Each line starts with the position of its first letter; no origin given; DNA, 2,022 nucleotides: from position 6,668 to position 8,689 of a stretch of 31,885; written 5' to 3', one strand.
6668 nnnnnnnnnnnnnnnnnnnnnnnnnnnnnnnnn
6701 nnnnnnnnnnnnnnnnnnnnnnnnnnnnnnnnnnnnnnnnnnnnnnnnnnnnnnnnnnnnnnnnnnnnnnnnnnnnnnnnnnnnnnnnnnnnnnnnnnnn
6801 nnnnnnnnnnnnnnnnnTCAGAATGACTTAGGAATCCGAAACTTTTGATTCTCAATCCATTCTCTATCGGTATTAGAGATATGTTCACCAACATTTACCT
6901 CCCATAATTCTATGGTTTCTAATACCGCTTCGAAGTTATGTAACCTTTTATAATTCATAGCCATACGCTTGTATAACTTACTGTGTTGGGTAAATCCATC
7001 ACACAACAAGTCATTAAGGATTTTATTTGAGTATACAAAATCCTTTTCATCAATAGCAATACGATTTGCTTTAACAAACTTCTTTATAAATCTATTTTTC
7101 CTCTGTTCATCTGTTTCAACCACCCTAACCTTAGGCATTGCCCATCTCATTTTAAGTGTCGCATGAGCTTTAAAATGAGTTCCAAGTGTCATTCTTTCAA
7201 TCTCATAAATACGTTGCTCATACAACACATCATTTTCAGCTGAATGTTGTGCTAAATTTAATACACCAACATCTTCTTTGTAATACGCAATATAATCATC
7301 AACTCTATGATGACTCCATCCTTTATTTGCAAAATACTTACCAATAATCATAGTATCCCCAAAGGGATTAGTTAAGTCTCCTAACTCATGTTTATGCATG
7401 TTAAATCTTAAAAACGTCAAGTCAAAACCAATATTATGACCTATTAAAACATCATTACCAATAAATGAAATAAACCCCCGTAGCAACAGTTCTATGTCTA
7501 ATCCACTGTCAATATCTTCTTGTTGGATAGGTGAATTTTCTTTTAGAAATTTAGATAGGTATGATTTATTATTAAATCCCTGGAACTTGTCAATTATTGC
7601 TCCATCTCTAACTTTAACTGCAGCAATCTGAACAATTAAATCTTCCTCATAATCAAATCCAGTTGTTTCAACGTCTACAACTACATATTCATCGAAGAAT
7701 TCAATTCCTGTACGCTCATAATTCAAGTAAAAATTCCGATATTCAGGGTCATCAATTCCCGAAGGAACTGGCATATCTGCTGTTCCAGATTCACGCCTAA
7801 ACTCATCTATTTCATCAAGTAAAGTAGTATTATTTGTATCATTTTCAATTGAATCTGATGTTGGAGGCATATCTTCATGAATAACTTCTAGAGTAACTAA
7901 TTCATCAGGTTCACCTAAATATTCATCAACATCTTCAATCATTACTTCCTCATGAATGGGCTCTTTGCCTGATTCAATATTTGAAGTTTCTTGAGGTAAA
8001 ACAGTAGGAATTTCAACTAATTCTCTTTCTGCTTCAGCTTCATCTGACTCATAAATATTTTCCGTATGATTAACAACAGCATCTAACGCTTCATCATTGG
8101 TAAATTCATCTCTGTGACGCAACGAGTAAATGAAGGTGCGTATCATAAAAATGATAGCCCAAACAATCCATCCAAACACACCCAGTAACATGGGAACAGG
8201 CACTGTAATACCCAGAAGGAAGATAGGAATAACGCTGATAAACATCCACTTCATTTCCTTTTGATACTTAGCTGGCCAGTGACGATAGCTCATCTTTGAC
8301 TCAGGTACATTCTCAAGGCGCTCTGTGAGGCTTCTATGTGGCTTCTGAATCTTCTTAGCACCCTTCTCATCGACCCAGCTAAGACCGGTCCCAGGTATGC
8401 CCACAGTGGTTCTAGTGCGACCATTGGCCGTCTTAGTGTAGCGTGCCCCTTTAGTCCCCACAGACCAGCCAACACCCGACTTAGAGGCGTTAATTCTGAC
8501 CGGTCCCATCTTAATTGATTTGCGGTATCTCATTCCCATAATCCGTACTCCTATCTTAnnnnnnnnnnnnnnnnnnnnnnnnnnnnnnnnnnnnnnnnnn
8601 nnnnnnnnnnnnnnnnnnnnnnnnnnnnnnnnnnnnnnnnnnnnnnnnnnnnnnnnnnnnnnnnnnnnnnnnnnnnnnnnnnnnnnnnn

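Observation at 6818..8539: Membrane-anchored DEDDh exonuclease fused to a DUF4236-like domain, with a composition break inside the gene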

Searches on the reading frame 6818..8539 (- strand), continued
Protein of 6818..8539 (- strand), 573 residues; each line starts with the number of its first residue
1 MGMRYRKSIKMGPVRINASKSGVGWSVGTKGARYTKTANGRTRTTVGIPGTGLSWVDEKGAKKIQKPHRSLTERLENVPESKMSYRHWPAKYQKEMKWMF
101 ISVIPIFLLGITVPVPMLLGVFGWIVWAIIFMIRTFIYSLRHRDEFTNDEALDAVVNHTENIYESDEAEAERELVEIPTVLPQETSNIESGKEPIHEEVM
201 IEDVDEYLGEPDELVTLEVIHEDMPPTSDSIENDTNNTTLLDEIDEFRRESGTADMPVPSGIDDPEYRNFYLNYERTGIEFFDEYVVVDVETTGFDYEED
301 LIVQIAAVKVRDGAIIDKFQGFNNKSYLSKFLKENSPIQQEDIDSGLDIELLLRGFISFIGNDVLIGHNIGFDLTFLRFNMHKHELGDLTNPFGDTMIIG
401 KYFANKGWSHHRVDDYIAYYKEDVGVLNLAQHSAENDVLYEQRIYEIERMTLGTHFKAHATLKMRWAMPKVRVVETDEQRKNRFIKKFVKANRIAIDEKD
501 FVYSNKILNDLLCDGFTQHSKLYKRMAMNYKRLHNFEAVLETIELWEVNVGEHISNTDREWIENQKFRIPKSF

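Call 83: find_related_loci(query=A1, collection=genome_contigs, flank=6000)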
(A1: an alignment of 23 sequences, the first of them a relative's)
Query A1 (573 aa) in genome_contigs; peptide patterns used: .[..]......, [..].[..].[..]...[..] (x = any residue, [..] = any of these).
193 stretches matched a pattern, but none encodes a relative of the query by tblastn (E <= 1e-3).

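Call 84: find_related_loci(query=A1, collection=viral_contigs, flank=8000)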
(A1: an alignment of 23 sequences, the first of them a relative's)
Query A1 (573 aa) in viral_contigs; peptide patterns used: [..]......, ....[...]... (x = any residue, [..] = any of these).
175 stretches matched a pattern, but none encodes a relative of the query by tblastn (E <= 1e-3).

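Call 85: find_related_loci(query=A1, collection=metagenome_contigs, flank=6000)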
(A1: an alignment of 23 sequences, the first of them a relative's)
Query A1 (573 aa) in metagenome_contigs; peptide patterns used: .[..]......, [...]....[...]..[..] (x = any residue, [..] = any of these).
600 stretches matched a pattern, but none encodes a relative of the query by tblastn (E <= 1e-3).

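Call 86: find_encoding_contigs(protein=P0013, flank=7000, max_places=1)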
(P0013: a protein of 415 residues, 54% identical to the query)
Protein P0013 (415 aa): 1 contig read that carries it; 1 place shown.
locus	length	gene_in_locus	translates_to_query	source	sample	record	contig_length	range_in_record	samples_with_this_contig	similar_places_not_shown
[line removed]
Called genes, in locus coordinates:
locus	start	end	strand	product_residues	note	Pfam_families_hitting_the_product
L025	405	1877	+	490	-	PF00324:AA_permease, PF13520:AA_permease_2, PF13906:AA_permease_C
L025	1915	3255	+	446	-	PF00202:Aminotran_3, PF00155:Aminotran_1_2 (faint)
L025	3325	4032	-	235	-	PF03306:AAL_decarboxy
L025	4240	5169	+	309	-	PF01368:DHH, PF02833:DHHA2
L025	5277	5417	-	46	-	-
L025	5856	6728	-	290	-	-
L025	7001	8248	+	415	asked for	PF00929:RNase_T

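Call 87: find_encoding_contigs(protein=P0022, flank=7000, max_places=1)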
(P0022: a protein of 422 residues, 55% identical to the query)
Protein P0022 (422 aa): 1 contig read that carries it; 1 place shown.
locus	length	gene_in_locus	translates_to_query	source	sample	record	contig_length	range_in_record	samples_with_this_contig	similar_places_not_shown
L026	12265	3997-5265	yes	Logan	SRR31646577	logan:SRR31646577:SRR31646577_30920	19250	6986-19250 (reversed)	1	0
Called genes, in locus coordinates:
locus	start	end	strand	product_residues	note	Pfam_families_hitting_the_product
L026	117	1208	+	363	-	PF14659:Phage_int_SAM_3, PF22022:Phage_int_M (faint), PF00589:Phage_integrase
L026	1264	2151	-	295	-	-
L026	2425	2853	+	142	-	PF09851:SHOCT (weak)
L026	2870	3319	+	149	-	-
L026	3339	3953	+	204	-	PF09851:SHOCT (weak)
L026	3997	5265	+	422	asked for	PF00929:RNase_T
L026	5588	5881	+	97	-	-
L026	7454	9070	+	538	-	PF01443:Viral_helicase1 (faint)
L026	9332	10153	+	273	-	PF13392:HNH_3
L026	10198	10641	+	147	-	-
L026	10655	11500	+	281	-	-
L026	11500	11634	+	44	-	-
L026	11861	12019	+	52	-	-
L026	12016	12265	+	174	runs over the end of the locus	-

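Call 88: find_encoding_contigs(protein=P0006, flank=7000, max_places=2)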
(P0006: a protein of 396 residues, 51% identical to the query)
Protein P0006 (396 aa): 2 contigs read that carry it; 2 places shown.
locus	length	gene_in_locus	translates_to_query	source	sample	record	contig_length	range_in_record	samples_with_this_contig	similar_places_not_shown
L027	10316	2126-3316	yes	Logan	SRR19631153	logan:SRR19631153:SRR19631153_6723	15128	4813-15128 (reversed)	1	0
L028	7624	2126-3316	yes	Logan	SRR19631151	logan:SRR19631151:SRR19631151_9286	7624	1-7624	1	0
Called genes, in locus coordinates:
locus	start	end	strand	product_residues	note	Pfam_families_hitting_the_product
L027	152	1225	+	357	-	PF14659:Phage_int_SAM_3, PF22022:Phage_int_M (faint), PF00589:Phage_integrase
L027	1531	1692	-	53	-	-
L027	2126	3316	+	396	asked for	PF00929:RNase_T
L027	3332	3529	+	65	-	-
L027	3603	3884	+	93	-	-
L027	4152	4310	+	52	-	-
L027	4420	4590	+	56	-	-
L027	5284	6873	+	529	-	PF13245:AAA_19, PF13401:AAA_22 (weak), PF13604:AAA_30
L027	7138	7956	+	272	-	PF13392:HNH_3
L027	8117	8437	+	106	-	-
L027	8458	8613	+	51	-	-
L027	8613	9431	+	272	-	-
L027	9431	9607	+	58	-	-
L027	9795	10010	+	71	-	-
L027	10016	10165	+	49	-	-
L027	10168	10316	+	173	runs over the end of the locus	-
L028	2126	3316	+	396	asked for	PF00929:RNase_T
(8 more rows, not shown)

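Call 93: find_encoding_contigs(protein=P0002, flank=10000, max_places=1)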
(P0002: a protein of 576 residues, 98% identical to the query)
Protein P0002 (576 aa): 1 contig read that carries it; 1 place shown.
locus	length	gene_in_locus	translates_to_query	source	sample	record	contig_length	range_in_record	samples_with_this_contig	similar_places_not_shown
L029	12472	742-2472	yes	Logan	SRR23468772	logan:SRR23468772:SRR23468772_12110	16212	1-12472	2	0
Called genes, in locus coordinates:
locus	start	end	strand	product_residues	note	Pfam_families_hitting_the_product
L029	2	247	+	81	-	?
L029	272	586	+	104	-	-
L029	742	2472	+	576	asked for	PF14020:DUF4236, PF00929:RNase_T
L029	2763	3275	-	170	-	-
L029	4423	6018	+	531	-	PF13245:AAA_19 (weak), PF13604:AAA_30 (weak)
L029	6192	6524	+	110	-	-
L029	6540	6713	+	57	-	-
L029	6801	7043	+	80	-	-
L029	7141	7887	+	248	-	PF13392:HNH_3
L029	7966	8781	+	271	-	-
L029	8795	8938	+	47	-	-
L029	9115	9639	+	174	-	-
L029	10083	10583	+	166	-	PF05119:Terminase_4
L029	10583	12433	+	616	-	PF03354:TerL_ATPase, PF20441:TerL_nuclease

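Call 98: search_protein_families(library=pfam, proteins=[P0087, P0089, P0080, P0082, P0083, P0027, P0028, P0035], max_evalue=0.01)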
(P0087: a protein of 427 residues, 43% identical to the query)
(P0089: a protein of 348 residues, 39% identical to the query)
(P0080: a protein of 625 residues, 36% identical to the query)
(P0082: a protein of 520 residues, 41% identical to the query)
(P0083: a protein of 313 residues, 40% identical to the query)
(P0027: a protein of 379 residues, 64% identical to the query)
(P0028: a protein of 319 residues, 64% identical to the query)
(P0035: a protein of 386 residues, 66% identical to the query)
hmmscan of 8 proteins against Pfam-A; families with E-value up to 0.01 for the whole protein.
P0087 (427 aa): 1 family
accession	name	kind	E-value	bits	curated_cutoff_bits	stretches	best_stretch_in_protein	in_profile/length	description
PF14020.11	DUF4236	-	1.3e-19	70.9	27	1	3-55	1-54/55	Protein of unknown function (DUF4236)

P0089 (348 aa): 4 families
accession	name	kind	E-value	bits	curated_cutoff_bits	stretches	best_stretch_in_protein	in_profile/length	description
PF14470.12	bPH_3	-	7.3e-20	71.7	23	1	206-296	1-94/95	Bacterial PH domain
PF14020.11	DUF4236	-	8.8e-19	68.2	27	1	3-55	1-54/55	Protein of unknown function (DUF4236)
PF09851.14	SHOCT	-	3.6e-09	36.5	27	1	320-347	1-28/28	Short C-terminal domain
PF05120.17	GvpG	-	0.0017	18.9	30.6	1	316-347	31-62/67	Gas vesicle protein G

P0080 (625 aa): 3 families
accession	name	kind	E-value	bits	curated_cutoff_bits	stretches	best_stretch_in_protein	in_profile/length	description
PF00929.31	RNase_T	-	1e-30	107.9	24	2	106-266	1-163/164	Exonuclease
PF16473.11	Rv2179c-like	-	7.4e-08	32.7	27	1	104-267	1-173/177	3'-5' exoribonuclease Rv2179c-like domain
PF18136.6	DNApol_Exo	-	9.9e-05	22.1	26.7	1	159-252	108-196/282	DNA mitochondrial polymerase exonuclease domain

P0082 (520 aa): 1 family
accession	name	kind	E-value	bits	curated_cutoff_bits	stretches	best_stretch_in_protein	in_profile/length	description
PF00929.31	RNase_T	-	2.3e-18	67.7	24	1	119-277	2-164/164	Exonuclease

P0083 (313 aa): 2 families
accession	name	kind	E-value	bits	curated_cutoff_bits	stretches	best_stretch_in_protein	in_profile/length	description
PF00929.31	RNase_T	-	2.6e-23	83.8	24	1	18-174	1-164/164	Exonuclease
PF16473.11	Rv2179c-like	-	0.00044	20.4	27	1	17-174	2-173/177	3'-5' exoribonuclease Rv2179c-like domain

P0027 (379 aa): 1 family
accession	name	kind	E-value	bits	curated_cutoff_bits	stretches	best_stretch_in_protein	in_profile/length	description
PF14020.11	DUF4236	-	5.4e-21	75.3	27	1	3-55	1-54/55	Protein of unknown function (DUF4236)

P0028 (319 aa): 2 families
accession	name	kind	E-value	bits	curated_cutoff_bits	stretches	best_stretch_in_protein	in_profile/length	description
PF14020.11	DUF4236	-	2.8e-21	76.2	27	1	3-54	1-53/55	Protein of unknown function (DUF4236)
PF02805.21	Ada_Zn_binding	-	0.0079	16.6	23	0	303-318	47-62/65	Metal binding domain of Ada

P0035 (386 aa): 3 families
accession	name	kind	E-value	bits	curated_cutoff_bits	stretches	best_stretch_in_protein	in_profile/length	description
PF14020.11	DUF4236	-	1.3e-22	80.4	27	1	14-67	1-55/55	Protein of unknown function (DUF4236)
PF08797.16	HIRAN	-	9.3e-08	32.2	24.7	1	292-355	24-89/96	HIRAN domain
PF03419.18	Peptidase_U4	-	0.00055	19.8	28.4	1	118-203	44-128/284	Sporulation factor SpoIIGA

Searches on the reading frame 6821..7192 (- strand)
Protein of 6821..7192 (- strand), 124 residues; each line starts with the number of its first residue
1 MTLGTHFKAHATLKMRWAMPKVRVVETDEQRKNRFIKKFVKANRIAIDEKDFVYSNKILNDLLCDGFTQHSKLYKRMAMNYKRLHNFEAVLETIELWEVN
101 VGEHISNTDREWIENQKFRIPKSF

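Call 58: search_protein_families(library=pfam, alignment_id=A2, max_evalue=1)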
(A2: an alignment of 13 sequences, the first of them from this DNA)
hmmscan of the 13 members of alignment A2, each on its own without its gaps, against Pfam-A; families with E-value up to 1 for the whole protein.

A. member 1, seq(124 aa): 1 family
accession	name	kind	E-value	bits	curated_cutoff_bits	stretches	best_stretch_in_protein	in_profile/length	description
PF22960.2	UBR1-like_wing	-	0.011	16.4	27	1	61-94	8-41/100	E3 ubiquitin-protein ligase UBR1-like, winged-helix domain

B. families by the number of members that match (of 13 scanned): 12 families
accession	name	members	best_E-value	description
PF21259.3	Rgg_C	9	0.0029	HTH-type transcriptional regulator Rgg, C-terminal domain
PF16828.10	GAGBD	2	0.0034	GAG-binding domain on surface antigen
PF22960.2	UBR1-like_wing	1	0.011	E3 ubiquitin-protein ligase UBR1-like, winged-helix domain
PF10228.14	HPF1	1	0.013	Histone PARylation factor 1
PF17177.10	PPR_long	1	0.016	Pentacotripeptide-repeat region of PRORP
PF25351.1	PH_BUD3_C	1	0.039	BUD3 C-terminal PH domain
PF20167.3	Transposase_32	1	0.039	Putative plant transposon protein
PF00851.24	Peptidase_C6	1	0.044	Helper component proteinase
PF00370.27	FGGY_N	1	0.057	FGGY family of carbohydrate kinases, N-terminal domain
PF20538.3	DUF6753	1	0.086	Family of unknown function (DUF6753)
PF10057.14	MpsC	1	0.099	Na+-translocating membrane potential-generating system (MpsC)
PF20663.3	COG4_N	1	0.12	Conserved oligomeric Golgi complex subunit 4, N-terminal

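Call 64: predict_structure(alignment_id=A2)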
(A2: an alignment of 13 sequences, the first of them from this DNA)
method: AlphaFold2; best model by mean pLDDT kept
length: 124 residues; sequences in the alignment: 13
mean_pLDDT: 81.4   pTM: 0.65
mean pLDDT of the five models: 81.4, 80.8, 77.8, 72.0, 69.2
residues with pLDDT >= 90: 32; 70-90: 64; 50-70: 25; < 50: 3
segments of 3 or more residues with pLDDT < 50: none
pLDDT, mean of each block of 10 residues (from residue 1): 58 65 71 89 90 90 84 90 89 90 87 86 51
secondary structure, 60 per line:
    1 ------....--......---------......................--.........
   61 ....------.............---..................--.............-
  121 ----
elements in order: H7-10 H13-18 H28-49 H52-64 H71-83 H87-104 H107-119

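Call 67: fold_search(model_id=the predicted structure, library=pdb)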
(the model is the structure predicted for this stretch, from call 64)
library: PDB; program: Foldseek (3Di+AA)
matches with E <= 10: 956; with E <= 0.001: 0
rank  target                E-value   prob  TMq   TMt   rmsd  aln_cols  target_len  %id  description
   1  3ma5_C                1.4e-01  1.00  0.56  0.74   2.2        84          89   12  Crystal structure of the tetratricopeptide repeat domain protein Q2S6C5_SALRD from Salinibacter ruber. Northeast Struc (released 2010-04-07)
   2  2kcl_MODEL_1_A        1.8e-01  0.99  0.49  0.59   4.0        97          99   13  Solution NMR structure of tetratricopeptide repeat domain protein SrU_0103 from Salinibacter ruber, Northeast  (released 2009-01-06)
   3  3u4t_B                2.4e-01  1.00  0.48  0.25   3.4        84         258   19  Crystal Structure of the C-terminal part of the TPR repeat-containing protein Q11TI6_CYTH3 from Cytophaga hutchinsonii (released 2011-10-19)
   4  1na3_A                2.5e-01  1.00  0.55  0.75   2.4        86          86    9  Design of Stable alpha-Helical Arrays from an Idealized TPR Motif (released 2003-06-03)
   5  1elw_A                2.7e-01  1.00  0.57  0.60   2.1        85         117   19  Crystal structure of the TPR1 domain of HOP in complex with a HSC70 peptide (released 2000-04-26)
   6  5l0y_H                2.7e-01  0.99  0.54  0.51   4.4       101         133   15  Crystal Structure of a Sec72-ssa1 c-terminal peptide fusion protein (released 2017-03-22)
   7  5lyn_A                2.8e-01  0.90  0.37  0.35   5.9       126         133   11  Structure of the Tpr Domain of Sgt2 in complex with yeast Ssa1 peptide fragment (released 2017-10-25)
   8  3u4t_A                3.3e-01  0.99  0.49  0.26   3.5        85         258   16  Crystal Structure of the C-terminal part of the TPR repeat-containing protein Q11TI6_CYTH3 from Cytophaga hutchinsonii (released 2011-10-19)
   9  5l0y_B                3.5e-01  1.00  0.63  0.54   5.4       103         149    9  Crystal Structure of a Sec72-ssa1 c-terminal peptide fusion protein (released 2017-03-22)
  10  1elw_B                3.7e-01  1.00  0.53  0.57   2.2        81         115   18  Crystal structure of the TPR1 domain of HOP in complex with a HSC70 peptide (released 2000-04-26)
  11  4cgu_A                3.7e-01  0.99  0.50  0.55   4.5        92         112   12  Full length Tah1 bound to yeast PIH1 and HSP90 peptide SRMEEVD (released 2014-05-14)
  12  2xcc_A                3.9e-01  0.99  0.44  0.42   2.9        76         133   12  Crystal structure of PcrH from Pseudomonas aeruginosa (released 2010-05-05)
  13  1occ_E                3.9e-01  0.84  0.38  0.42   5.9        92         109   21  STRUCTURE OF BOVINE HEART CYTOCHROME C OXIDASE AT THE FULLY OXIDIZED STATE (released 1996-12-07)
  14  2occ_E                3.9e-01  0.77  0.36  0.41   6.0        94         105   22  BOVINE HEART CYTOCHROME C OXIDASE AT THE FULLY OXIDIZED STATE (released 1999-01-13)
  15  6v8e_B                4.3e-01  0.99  0.56  0.59   3.4        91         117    9  Computationally designed C3-symmetric homotrimer from TPR repeat protein (released 2020-08-12)
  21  3ma5_A                4.8e-01  1.00  0.55  0.72   2.3        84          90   12  Crystal structure of the tetratricopeptide repeat domain protein Q2S6C5_SALRD from Salinibacter ruber. Northeast Struc (released 2010-04-07)
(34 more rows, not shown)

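Call 96: fold_search(model_id=the predicted structure, library=viral)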
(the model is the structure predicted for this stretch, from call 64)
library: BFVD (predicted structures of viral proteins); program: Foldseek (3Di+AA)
matches with E <= 10: 153; with E <= 0.001: 0
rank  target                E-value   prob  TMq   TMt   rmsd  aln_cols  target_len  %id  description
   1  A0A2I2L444            4.5e-01  0.98  0.45  0.40   3.3        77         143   18  Tetratricopeptide repeat protein [Orpheovirus IHUMI-LCC2]
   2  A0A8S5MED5            5.8e-01  0.38  0.39  0.25  15.2       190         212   11  Tetratricopeptide repeat [Siphoviridae sp. ctS1E53]
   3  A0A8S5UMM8            1.1e+00  0.54  0.40  0.44   5.5       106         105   14  Uncharacterized protein [Myoviridae sp. ctCo31]
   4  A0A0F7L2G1            1.2e+00  0.97  0.53  0.16   2.3        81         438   11  Uncharacterized protein [uncultured marine virus]
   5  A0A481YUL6            1.2e+00  0.92  0.45  0.72   2.6        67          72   16  Tetratricopeptide repeat protein [Marseillevirus LCMAC102]
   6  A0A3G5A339            1.2e+00  0.85  0.45  0.19   8.4        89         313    7  Tetratricopeptide repeat protein [Harvfovirus sp.]
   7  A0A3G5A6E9            1.5e+00  0.89  0.53  0.29   4.0        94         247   14  Tetratricopeptide repeat protein [Hyperionvirus sp.]
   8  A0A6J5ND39            1.6e+00  0.91  0.51  0.09   2.5        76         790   10  Glycosyltransferase, DXD sugar-binding motif [uncultured Caudovirales phage]
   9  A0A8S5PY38            1.6e+00  0.09  0.21  0.10  12.3       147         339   17  Glycosyltransferase [Myoviridae sp. ctgsk7]
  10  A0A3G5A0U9            1.7e+00  0.80  0.47  0.13   3.1        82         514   17  Sel1 repeat family protein [Harvfovirus sp.]
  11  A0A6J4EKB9            1.7e+00  0.60  0.46  0.18  12.5       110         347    7  (no name in the UniProt tables at hand)
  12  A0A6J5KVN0            2.0e+00  0.72  0.47  0.16   4.1        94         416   13  Methyltransferase FkbM [uncultured Caudovirales phage]
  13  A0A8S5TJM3            2.0e+00  0.69  0.57  0.23   7.2       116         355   11  Tetratricopeptide repeat [Siphoviridae sp. ctwQT14]
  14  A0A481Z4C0            2.0e+00  0.51  0.43  0.08  17.5       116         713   15  Glycosyl transferase family 2 [Pithovirus LCPAC104]
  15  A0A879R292            2.1e+00  0.47  0.38  0.13   3.9        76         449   12  Tetratricopeptide repeat protein [Synechococcus phage S-SRM01]
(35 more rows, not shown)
